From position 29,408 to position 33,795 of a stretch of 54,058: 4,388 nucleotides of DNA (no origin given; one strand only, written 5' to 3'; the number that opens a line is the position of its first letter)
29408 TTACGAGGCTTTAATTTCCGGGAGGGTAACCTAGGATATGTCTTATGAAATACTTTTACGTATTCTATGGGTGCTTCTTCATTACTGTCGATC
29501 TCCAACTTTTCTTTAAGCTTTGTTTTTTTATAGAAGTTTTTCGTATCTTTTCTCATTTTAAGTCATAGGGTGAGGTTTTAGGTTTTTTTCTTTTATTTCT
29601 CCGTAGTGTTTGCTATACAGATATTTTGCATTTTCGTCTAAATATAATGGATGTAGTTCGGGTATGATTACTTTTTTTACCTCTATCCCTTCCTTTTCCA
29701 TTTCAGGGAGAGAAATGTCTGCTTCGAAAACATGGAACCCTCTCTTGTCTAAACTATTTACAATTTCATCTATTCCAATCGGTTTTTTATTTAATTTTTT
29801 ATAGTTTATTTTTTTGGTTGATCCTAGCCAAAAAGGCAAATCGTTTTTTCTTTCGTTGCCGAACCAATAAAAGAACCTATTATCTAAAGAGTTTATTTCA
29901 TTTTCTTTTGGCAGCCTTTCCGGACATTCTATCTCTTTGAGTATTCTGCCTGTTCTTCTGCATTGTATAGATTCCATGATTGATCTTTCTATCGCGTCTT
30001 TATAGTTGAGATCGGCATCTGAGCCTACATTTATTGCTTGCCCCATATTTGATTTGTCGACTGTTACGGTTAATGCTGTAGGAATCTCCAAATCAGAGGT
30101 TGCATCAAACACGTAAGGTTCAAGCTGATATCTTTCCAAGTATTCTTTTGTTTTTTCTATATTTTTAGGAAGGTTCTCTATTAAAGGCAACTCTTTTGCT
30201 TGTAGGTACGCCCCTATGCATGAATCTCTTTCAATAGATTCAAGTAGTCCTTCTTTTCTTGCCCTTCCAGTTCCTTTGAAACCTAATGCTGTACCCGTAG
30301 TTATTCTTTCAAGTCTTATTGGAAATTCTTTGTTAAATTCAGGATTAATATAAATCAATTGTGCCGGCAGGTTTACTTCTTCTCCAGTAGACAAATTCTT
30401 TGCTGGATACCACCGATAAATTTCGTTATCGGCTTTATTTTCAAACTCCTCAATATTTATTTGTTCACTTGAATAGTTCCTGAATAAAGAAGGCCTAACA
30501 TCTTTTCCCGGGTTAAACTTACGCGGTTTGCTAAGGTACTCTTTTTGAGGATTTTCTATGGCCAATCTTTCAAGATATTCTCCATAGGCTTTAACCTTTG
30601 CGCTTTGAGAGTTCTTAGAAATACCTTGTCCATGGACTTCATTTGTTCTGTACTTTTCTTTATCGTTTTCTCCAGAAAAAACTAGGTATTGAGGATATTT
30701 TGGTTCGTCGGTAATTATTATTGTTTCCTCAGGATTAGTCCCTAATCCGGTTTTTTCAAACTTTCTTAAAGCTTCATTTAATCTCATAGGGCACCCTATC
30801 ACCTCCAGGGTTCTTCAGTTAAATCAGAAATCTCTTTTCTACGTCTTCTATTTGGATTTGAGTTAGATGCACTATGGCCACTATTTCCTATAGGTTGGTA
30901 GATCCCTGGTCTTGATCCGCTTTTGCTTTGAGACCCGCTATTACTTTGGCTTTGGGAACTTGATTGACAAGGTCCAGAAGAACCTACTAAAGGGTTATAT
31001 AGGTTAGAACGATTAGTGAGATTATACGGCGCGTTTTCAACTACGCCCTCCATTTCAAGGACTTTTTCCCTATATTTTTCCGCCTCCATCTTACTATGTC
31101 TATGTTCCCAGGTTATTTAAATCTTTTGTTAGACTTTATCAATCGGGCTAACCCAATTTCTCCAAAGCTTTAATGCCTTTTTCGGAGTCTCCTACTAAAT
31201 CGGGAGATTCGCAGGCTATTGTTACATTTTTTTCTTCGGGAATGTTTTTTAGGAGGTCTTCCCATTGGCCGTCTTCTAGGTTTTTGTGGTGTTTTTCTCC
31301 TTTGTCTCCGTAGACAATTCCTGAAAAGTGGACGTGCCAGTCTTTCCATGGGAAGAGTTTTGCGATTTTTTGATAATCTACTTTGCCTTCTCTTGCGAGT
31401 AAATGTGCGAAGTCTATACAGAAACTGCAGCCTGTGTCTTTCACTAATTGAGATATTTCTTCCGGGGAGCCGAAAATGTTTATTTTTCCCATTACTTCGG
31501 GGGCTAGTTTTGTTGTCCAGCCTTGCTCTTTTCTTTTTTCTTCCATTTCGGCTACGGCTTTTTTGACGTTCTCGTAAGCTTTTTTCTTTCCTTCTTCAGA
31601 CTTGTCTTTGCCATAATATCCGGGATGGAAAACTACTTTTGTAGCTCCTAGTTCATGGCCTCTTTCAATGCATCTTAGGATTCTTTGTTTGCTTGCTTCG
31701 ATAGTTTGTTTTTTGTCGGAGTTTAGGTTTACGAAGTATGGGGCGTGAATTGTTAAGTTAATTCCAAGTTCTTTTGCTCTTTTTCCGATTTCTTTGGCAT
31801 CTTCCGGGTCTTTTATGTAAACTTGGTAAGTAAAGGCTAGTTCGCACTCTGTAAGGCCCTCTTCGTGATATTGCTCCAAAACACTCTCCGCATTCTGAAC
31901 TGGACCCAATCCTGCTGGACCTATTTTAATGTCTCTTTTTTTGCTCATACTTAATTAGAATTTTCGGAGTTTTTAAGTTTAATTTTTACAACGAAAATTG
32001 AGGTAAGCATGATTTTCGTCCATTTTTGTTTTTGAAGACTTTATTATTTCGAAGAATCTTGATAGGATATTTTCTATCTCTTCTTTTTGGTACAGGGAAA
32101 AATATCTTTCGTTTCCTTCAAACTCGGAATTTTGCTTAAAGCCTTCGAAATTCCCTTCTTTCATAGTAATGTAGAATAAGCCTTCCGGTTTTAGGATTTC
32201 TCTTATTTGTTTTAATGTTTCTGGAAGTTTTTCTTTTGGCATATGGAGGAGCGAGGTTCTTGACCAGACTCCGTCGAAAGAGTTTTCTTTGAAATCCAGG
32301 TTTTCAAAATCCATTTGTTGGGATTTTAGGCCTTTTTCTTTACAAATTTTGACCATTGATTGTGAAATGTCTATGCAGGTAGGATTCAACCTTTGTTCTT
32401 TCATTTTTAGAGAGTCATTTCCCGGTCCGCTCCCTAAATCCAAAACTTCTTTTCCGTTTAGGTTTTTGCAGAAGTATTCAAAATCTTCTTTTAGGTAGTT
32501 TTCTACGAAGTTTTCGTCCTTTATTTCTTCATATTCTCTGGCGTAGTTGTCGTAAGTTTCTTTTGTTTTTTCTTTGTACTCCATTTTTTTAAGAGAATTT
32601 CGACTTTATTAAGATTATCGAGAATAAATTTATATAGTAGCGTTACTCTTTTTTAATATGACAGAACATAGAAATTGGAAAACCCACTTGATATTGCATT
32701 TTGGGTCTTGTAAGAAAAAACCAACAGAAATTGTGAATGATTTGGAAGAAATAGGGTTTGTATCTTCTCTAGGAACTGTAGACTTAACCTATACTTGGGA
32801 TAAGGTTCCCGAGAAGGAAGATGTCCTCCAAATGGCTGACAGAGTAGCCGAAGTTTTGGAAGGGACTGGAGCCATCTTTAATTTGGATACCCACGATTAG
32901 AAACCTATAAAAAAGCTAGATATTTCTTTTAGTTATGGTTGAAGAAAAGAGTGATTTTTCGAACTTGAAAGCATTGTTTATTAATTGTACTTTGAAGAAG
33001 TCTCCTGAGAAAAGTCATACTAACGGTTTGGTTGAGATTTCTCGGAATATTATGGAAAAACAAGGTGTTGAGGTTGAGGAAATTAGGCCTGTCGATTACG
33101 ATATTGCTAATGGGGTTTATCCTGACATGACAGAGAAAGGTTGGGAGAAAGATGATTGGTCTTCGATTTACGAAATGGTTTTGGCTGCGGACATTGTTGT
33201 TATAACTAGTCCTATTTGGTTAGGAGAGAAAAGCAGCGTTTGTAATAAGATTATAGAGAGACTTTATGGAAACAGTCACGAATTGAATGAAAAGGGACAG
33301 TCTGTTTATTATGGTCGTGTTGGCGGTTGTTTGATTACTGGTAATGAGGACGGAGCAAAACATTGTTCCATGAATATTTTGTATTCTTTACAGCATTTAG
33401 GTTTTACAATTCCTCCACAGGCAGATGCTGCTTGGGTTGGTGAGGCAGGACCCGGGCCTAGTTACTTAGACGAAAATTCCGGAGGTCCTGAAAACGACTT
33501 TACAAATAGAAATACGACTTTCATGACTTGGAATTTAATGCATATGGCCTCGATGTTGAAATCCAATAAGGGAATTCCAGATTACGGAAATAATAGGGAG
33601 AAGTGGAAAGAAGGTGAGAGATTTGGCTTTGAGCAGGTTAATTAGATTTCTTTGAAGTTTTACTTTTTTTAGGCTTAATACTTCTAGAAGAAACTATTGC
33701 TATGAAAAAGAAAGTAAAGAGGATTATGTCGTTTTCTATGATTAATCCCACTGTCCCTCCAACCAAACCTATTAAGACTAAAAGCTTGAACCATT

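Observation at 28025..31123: Compact YcaO + SagB-dehydrogenase + HExxH-protease operon with no recognisable cyclodehydratase partner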

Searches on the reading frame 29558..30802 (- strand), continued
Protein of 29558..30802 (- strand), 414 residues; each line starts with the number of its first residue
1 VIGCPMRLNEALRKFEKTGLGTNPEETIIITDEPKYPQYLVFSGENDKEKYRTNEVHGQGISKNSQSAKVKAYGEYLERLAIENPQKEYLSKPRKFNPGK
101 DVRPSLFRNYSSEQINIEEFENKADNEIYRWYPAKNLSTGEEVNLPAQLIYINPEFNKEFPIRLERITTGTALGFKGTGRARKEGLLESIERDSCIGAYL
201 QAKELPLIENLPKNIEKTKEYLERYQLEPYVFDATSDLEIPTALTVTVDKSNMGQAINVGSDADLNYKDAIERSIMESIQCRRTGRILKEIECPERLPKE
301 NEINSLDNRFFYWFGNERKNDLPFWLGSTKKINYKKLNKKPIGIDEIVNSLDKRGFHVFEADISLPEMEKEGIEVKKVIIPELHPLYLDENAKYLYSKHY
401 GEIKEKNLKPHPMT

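Call 88: search_protein_families(library=pfam, proteins=[L034:5889-7745:+, L034:12242-15316:+, L034:8359-9009:+, L019:1873-2991:+, L019:593-1726:-, L019:6508-7554:-, L032:8854-9630:+, L032:7499-8815:+, L026:8637-9950:+, L020:7527-8297:+], max_evalue=0.001)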
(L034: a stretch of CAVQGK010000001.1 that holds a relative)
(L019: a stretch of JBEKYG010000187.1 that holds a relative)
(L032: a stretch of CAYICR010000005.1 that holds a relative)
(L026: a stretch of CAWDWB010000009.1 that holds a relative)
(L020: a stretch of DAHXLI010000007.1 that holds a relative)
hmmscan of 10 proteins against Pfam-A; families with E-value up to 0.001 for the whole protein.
L034:5889-7745:+ (618 aa): 5 families
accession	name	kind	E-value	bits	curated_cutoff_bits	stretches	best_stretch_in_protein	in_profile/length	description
PF00664.28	ABC_membrane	-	1.4e-47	163.1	28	1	63-332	5-273/274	ABC transporter transmembrane region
PF00005.33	ABC_tran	-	1.3e-32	113.7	25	1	397-545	2-137/137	ABC transporter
PF02463.25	SMC_N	-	1.2e-08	35.1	40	1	435-588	109-212/220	RecF/RecN/SMC N terminal domain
PF20176.3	DUF6541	-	0.00024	19.9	29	1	67-227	287-421/646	Family of unknown function (DUF6541)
PF13401.12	AAA_22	-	0.00092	20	27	0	409-562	8-104/130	AAA domain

L034:12242-15316:+ (1024 aa): 10 families
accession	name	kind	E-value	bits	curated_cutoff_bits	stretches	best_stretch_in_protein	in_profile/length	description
PF13191.12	AAA_16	-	1.2e-28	101.2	32.6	1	11-187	1-166/167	AAA ATPase domain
PF00196.25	GerE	-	4.1e-17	62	23.5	1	938-993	2-57/57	Bacterial regulatory proteins, luxR family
PF17874.7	TPR_MalT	-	6.9e-12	45.7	45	1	694-898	105-311/336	MalT-like TPR region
PF13424.12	TPR_12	-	1.3e-10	41.7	30.1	1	832-897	8-75/77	Tetratricopeptide repeat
PF13181.12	TPR_8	-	5e-07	29.8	25.7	0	460-487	3-30/34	Tetratricopeptide repeat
PF13401.12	AAA_22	-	3.7e-05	24.5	27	1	37-189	8-122/130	AAA domain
PF07719.23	TPR_2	-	0.00012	22.4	27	0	460-490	3-33/34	Tetratricopeptide repeat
PF00515.34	TPR_1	-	0.00013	22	27.8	0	461-491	4-34/34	Tetratricopeptide repeat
PF13428.12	TPR_14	-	0.00026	21.8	23.5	0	459-499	2-42/44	Tetratricopeptide repeat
PF13432.12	TPR_16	-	0.00089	20.1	32.7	1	793-854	2-58/65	Tetratricopeptide repeat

L034:8359-9009:+ (216 aa): 0 families

L019:1873-2991:+ (372 aa): 0 families

L019:593-1726:- (377 aa): 1 family
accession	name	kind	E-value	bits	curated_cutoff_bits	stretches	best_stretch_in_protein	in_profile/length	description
PF11651.14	P22_CoatProtein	-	3e-22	79.4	24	1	13-374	11-420/423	P22 coat protein - gene protein 5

L019:6508-7554:- (348 aa): 1 family
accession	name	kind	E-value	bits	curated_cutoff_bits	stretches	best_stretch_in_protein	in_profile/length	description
PF04233.19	Phage_Mu_F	-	1.2e-12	49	29.6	1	234-319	28-110/112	Phage Mu protein F like protein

L032:8854-9630:+ (258 aa): 2 families
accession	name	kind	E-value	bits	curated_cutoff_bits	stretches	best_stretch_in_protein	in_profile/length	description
PF00583.31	Acetyltransf_1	-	0.00014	22.5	20.7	1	50-132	28-89/116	Acetyltransferase (GNAT) family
PF13508.13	Acetyltransf_7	-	0.00015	22.5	27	1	65-138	12-58/84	Acetyltransferase (GNAT) domain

L032:7499-8815:+ (438 aa): 2 families
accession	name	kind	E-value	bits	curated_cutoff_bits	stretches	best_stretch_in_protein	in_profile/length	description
PF05193.26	Peptidase_M16_C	-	1.8e-37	129.4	23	1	179-353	1-179/181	Peptidase M16 inactive domain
PF00675.25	Peptidase_M16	-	7.2e-31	107.5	22.3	1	31-170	8-145/149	Insulinase (Peptidase family M16)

L026:8637-9950:+ (437 aa): 2 families
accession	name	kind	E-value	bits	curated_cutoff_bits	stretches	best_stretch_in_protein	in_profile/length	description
PF08245.18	Mur_ligase_M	-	3.4e-27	96.2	24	1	43-230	1-200/200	Mur ligase middle domain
PF02875.26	Mur_ligase_C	-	1.8e-06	29.3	28.4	1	253-375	2-125/127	Mur ligase, glutamate ligase domain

L020:7527-8297:+ (256 aa): 1 family
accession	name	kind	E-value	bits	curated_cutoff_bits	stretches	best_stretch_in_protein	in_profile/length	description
PF01909.29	NTP_transf_2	-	0.00033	21.4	21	1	24-65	16-57/93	Nucleotidyltransferase domain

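Call 89: find_related_loci(query=A1, collection=viral_contigs, flank=8000)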
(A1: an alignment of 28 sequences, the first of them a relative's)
Query A1 (409 aa) in viral_contigs; peptide patterns used: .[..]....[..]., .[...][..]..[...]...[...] (x = any residue, [..] = any of these).
68 stretches matched a pattern; 1 encode a relative of the query (tblastn E <= 1e-3); 1 distinct loci.
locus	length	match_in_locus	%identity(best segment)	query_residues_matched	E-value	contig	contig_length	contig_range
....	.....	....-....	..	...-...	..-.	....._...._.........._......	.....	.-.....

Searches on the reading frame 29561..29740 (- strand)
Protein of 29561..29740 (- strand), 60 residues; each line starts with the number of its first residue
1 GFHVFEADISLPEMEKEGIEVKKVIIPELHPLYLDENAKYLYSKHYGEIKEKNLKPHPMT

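Call 75: search_solved_structures(query=window:29561-29740:-, max_evalue=10, show_alignments=5)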
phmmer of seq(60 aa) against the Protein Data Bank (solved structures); distinct sequences matched with E-value up to 10: 4.
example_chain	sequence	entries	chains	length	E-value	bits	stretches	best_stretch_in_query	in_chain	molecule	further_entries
4xhp_A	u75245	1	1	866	0.25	15.2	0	21-52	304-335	ParM hybrid fusion protein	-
2pvp_A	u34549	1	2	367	0.42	14.5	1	24-57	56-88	D-alanine-D-alanine ligase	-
6rfl_I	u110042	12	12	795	1.2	13.1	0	12-46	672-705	Putative H4L RNA polymerase-associated transcription factor RAP94 | RAP94 transcription factor | Protein H4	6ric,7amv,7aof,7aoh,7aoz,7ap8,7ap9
6gve_J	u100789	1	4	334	1.7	12.6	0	32-55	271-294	Phosphoribulokinase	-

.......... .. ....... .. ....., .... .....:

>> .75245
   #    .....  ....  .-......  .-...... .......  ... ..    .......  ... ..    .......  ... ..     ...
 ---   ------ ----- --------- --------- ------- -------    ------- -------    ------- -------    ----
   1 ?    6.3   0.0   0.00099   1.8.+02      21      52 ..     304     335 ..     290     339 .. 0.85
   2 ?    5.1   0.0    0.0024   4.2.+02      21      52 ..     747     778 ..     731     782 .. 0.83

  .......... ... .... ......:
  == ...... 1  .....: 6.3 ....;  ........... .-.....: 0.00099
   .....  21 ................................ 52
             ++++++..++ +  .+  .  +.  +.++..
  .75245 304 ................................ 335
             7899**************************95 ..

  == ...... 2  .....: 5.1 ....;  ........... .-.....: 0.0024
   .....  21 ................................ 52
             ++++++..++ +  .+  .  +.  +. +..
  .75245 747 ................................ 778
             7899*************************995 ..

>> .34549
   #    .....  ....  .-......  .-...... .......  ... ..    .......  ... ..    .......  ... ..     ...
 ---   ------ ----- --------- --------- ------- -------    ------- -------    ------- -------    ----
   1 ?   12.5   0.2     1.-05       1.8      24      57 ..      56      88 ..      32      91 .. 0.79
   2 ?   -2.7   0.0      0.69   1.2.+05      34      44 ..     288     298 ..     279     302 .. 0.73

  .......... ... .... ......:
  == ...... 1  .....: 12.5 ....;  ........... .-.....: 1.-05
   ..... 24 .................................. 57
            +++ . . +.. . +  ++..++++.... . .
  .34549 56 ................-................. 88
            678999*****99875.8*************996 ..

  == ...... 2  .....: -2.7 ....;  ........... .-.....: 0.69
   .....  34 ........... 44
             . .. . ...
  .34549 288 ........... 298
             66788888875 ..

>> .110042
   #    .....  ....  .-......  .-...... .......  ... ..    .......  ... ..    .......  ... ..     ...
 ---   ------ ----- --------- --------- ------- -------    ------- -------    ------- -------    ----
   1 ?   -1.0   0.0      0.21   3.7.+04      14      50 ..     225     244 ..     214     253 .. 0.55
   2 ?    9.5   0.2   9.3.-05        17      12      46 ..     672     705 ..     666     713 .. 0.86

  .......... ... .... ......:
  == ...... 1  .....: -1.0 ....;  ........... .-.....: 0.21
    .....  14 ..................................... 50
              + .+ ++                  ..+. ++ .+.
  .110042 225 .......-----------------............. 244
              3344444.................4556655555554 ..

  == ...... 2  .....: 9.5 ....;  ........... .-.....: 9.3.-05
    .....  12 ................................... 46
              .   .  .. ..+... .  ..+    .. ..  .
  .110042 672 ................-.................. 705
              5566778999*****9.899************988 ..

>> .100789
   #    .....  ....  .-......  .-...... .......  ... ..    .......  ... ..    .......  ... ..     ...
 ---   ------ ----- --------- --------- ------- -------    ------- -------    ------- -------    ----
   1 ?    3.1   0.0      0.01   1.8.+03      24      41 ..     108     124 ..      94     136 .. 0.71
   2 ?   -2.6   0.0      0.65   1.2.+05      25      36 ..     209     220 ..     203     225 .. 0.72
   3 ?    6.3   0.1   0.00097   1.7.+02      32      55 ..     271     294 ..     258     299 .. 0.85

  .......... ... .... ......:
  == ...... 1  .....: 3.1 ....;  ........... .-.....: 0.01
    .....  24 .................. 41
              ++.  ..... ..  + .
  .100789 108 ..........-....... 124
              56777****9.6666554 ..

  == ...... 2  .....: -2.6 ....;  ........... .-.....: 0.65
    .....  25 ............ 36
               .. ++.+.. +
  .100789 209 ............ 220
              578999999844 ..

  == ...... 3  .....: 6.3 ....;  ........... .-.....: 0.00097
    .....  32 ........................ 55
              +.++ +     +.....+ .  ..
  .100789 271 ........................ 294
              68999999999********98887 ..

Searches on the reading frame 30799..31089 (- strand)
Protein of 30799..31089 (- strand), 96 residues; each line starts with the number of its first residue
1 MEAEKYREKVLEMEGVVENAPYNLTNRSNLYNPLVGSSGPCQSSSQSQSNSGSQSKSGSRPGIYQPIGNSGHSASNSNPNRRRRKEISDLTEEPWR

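Call 3: search_protein_families(library=pfam, proteins=[window:30799-31089:-], max_evalue=0.1)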
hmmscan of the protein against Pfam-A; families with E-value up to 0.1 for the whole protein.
window:30799-31089:- (96 aa): 1 family
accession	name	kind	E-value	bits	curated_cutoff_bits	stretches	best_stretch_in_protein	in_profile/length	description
PF01254.23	TP2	-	0.016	16.3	25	1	41-87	35-85/133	Nuclear transition protein 2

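Call 4: search_protein_families(library=ncbifam, proteins=[window:30799-31089:-], max_evalue=0.1)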
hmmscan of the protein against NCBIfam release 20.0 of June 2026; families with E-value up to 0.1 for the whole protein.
window:30799-31089:- (96 aa): 0 families

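Call 68: find_homologous_proteins(query=A7, max_evalue=1)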
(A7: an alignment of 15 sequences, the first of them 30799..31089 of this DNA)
Query A7 (15 sequences) (96 aa, profile of the alignment): 10 proteins with E <= 1 among 988 candidates.
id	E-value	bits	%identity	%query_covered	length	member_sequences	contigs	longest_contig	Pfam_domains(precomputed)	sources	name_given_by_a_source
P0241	2.4e-17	80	37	45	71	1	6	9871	-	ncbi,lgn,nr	ncbi:hypothetical protein HYV88_04345 [Candidatus Woesearchaeota archaeon]|nr:hypothetical protein [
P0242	1.7e-16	78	24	54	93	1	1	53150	-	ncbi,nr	ncbi:MAG: hypothetical protein HYW25_03795 [Candidatus Aenigmarchaeota archaeon]|nr:hypothetical pro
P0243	1.2e-15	75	39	24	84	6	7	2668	-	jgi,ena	-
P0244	3.2e-13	67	37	28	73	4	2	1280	-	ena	-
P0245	1.7e-12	65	30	58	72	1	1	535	-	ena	-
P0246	5.8e-12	63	28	63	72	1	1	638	-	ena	-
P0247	5.9e-12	63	38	45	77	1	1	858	-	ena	-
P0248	2.4e-11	61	100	100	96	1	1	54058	-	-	-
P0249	1.4e-7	49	25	42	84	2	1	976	-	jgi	jgi:hypothetical protein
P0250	3.6e-7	48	28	40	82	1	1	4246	-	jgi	-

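Call 76: search_protein_representatives(alignment_id=A8)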
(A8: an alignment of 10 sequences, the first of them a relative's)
Query: 10 sequences, 81 profile positions. Proteins with E-value up to 0.001 (for the whole library): 64; up to 1e-10: 10; up to 1e-30: 0. The best 64 are listed.
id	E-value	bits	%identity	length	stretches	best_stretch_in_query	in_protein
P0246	8.2e-24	99.4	-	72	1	10-81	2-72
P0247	7.4e-23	96.4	-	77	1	1-81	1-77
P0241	1.8e-19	85.5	-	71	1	1-77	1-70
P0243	2.5e-19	85.0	-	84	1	1-78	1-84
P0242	2.9e-17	78.5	-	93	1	1-81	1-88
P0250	1.6e-15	72.8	-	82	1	1-74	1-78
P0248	1.5e-13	66.5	-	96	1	16-80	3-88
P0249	1.6e-13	66.4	-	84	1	1-78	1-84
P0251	2.0e-11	59.7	-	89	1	15-72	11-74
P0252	1.0e-10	57.5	-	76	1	7-76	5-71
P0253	6.9e-10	54.8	-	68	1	17-71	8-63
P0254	4.2e-09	52.3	-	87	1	17-78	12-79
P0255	1.2e-08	50.8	-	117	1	14-68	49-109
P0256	1.6e-08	50.4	-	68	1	11-68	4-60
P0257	2.7e-08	49.7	-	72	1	15-70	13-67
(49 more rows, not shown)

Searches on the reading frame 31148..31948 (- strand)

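Call 3: search_protein_families(library=pfam, proteins=[window:31148-31948:-], max_evalue=0.1)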
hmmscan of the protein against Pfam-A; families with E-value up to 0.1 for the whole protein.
window:31148-31948:- (266 aa): 4 families
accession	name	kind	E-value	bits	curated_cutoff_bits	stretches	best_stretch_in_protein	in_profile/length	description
PF01261.30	AP_endonuc_2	-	6.2e-29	101.9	31.1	1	28-264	5-248/249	Xylose isomerase-like TIM barrel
PF03851.20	UvdE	-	0.00019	21.2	24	1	48-134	85-178/275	UV-endonuclease UvdE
PF01979.26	Amidohydro_1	-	0.0013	18.5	25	1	43-116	129-204/345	Amidohydrolase family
PF21609.2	Toxofilin-like_dom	-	0.059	13.8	27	0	121-140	51-70/84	Toxofilin-like domain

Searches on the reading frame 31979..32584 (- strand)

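Call 3: search_protein_families(library=pfam, proteins=[window:31979-32584:-], max_evalue=0.1)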
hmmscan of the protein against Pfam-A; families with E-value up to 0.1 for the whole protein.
window:31979-32584:- (201 aa): 13 families
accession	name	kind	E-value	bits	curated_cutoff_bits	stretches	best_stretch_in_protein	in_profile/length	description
PF13649.12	Methyltransf_25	-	3.3e-19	69.8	27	1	47-135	1-97/97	Methyltransferase domain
PF08241.18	Methyltransf_11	-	2.3e-18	67.1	21.2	1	48-139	1-95/95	Methyltransferase domain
PF13489.12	Methyltransf_23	-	1.2e-15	58.1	27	1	29-176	7-156/164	Methyltransferase domain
PF13847.12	Methyltransf_31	-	4.2e-14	52.9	27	1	43-143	3-113/145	Methyltransferase domain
PF08242.18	Methyltransf_12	-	9.6e-13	49.1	30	1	48-137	1-98/98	Methyltransferase domain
PF07021.18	MetW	-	1.6e-05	25.1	21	1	33-125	2-100/193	Methionine biosynthesis protein MetW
PF01209.24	Ubie_methyltran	-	7.5e-05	22.6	20.1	1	32-139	36-151/233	ubiE/COQ5 methyltransferase family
PF03848.20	TehB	-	0.00067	19.6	20.4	1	40-139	27-132/193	Tellurite resistance protein TehB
PF02353.26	CMAS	-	0.00077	19.3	27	1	43-140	62-165/273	Mycolic acid cyclopropane synthetase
PF05724.17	TPMT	-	0.00081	19.6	26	1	62-186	77-191/218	Thiopurine S-methyltransferase (TPMT)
PF05891.18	Methyltransf_PK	-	0.0093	16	27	1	73-141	91-161/218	AdoMet dependent proline di-methyltransferase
PF05175.20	MTS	-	0.028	14.5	23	1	43-91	31-80/170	Methyltransferase small domain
PF00398.26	RrnaAD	-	0.059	12.9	24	1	43-99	30-86/263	Ribosomal RNA adenine dimethylase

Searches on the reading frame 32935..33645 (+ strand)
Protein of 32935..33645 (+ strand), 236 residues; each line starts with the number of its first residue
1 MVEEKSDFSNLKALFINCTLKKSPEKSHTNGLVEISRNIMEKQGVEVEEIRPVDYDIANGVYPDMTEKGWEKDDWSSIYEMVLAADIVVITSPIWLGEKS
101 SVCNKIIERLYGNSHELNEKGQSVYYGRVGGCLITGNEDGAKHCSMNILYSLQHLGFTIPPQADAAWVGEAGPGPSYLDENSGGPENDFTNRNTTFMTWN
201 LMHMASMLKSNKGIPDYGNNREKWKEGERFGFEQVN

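Call 20: search_protein_families(library=pfam, proteins=[window:32935-33645:+], max_evalue=0.001)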
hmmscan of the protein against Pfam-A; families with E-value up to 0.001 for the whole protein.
window:32935-33645:+ (236 aa): 1 family
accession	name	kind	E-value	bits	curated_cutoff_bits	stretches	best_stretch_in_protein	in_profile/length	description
PF03358.20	FMN_red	-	5.2e-12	46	24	1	12-164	2-144/152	NADPH-dependent FMN reductase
